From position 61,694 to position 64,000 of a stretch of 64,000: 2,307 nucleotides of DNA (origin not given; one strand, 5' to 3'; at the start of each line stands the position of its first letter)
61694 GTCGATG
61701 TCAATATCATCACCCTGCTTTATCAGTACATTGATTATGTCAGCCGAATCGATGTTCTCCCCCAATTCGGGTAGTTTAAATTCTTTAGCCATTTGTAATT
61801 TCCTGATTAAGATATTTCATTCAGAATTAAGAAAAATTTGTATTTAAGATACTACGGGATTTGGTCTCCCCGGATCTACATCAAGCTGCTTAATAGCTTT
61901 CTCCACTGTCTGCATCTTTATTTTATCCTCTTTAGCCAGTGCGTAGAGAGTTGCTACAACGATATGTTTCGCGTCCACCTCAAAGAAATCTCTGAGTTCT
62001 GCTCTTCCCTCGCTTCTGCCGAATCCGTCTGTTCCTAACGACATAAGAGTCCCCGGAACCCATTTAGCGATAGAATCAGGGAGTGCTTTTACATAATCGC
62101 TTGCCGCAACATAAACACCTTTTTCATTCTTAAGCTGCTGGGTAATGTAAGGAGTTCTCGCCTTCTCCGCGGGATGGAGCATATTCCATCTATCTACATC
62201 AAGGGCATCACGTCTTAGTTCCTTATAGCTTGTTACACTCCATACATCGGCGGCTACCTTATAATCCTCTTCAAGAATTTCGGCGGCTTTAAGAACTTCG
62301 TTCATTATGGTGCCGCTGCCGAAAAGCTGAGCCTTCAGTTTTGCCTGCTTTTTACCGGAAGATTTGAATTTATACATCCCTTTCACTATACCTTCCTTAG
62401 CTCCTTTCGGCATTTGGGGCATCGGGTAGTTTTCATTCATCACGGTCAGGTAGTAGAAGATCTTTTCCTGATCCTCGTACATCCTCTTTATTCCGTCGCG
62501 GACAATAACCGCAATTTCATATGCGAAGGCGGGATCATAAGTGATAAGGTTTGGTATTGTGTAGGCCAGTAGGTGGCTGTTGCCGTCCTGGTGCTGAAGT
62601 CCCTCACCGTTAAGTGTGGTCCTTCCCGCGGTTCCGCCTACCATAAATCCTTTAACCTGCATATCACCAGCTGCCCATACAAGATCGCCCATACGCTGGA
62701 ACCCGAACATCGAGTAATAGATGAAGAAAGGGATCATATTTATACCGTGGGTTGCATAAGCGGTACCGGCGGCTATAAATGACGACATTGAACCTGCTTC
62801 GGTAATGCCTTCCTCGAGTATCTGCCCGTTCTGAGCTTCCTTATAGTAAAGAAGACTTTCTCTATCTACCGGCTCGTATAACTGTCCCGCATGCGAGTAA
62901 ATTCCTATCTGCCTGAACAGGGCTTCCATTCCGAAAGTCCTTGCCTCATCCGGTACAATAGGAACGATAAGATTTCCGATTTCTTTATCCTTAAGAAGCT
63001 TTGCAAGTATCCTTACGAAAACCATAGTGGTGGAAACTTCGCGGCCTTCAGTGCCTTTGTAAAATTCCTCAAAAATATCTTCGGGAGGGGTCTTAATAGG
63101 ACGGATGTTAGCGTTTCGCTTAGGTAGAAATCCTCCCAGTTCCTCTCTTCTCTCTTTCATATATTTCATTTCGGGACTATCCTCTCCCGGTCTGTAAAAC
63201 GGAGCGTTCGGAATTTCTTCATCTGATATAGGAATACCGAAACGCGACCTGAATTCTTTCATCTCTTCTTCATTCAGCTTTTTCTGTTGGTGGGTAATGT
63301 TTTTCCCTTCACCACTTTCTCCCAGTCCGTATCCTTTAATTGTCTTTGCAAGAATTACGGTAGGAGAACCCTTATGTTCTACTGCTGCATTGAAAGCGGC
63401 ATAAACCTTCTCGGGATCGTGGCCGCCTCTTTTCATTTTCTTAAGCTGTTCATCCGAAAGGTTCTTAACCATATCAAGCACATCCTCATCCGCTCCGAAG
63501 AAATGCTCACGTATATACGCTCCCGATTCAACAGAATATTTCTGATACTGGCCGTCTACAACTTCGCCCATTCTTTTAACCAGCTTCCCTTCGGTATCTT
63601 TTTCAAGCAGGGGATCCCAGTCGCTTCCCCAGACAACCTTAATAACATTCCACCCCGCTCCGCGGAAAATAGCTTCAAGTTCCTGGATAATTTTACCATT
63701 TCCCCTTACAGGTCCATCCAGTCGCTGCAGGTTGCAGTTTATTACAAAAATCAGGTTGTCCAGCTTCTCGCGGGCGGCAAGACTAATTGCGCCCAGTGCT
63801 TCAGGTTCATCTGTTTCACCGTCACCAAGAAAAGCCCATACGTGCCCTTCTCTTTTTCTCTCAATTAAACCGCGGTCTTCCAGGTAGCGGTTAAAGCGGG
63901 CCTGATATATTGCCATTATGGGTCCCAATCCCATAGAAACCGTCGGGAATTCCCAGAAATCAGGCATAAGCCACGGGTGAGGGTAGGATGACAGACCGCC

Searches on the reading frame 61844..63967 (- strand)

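Call 48: search_protein_families(library=pfam, proteins=[window:61844-63967:-], max_evalue=0.00001)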
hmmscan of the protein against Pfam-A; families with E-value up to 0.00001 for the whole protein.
window:61844-63967:- (707 aa): 3 families
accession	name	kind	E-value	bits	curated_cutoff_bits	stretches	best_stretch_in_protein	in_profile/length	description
PF17831.6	PDH_E1_M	-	6.7e-106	353.2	23.2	1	302-517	14-229/229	Pyruvate dehydrogenase E1 component middle domain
PF22613.1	Transketolase_C_1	-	3.4e-19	69.6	27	1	530-665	1-113/113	Transketolase-like TK C-terminal domain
PF00456.26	Transketolase_N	-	1.4e-14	54.3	22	1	38-118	142-220/334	Transketolase, thiamine diphosphate binding domain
